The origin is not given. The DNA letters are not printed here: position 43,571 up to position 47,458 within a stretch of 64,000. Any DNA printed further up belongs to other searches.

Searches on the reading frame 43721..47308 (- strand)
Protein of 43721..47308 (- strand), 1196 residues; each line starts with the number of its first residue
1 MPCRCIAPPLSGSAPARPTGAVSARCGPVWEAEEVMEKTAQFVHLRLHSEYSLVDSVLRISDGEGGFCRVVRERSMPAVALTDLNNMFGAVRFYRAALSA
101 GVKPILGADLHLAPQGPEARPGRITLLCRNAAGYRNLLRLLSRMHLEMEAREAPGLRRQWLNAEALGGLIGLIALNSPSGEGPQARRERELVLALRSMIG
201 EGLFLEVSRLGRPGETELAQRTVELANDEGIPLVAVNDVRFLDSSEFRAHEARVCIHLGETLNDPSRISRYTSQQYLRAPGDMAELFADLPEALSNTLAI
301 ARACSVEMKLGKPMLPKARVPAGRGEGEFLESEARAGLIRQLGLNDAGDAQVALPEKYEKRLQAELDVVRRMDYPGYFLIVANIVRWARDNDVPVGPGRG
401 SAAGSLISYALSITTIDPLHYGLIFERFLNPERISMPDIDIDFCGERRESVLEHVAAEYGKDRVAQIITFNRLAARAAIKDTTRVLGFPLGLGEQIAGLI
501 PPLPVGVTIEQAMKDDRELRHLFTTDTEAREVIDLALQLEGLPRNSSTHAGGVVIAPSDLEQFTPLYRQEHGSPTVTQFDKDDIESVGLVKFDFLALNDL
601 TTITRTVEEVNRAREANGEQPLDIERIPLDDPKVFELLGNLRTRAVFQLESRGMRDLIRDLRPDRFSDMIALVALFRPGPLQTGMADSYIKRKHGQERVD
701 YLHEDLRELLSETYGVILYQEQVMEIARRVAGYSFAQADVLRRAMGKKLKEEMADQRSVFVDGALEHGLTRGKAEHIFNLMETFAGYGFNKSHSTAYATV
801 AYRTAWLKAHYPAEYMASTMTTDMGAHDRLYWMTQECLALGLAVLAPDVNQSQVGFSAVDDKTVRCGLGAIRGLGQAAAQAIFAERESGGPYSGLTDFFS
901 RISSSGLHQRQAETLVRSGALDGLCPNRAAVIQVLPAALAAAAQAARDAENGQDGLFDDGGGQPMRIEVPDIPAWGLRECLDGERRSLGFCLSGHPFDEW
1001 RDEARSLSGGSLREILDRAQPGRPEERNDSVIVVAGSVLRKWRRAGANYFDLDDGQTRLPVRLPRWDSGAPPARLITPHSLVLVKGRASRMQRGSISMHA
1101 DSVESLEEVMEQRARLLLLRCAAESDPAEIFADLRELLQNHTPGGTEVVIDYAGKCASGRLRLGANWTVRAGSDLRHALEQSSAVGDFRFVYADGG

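Call 75: search_protein_families(library=pfam, proteins=[window:43721-47308:-], max_evalue=0.0001)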
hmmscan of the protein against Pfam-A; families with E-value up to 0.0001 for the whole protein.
window:43721-47308:- (1196 aa): 5 families
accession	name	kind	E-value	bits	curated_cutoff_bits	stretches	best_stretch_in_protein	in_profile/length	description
PF07733.18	DNA_pol3_alpha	-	2.6e-96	322.7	23.9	1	342-596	15-260/260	Bacterial DNA polymerase III alpha NTPase domain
PF17657.6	DNA_pol3_finger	-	9.4e-62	207.7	22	1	599-768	1-166/166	Bacterial DNA polymerase III alpha subunit finger domain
PF02811.25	PHP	-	3e-27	96.4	26.4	1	44-209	1-163/164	PHP domain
PF14579.12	HHH_6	-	1.8e-24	86.2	25.6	1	841-930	1-89/90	Helix-hairpin-helix motif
PF20914.2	DNA_pol_IIIA_C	-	8.6e-05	22.7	22.5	0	1134-1171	2-39/52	DNA polymerase III subunit alpha, C-terminal domain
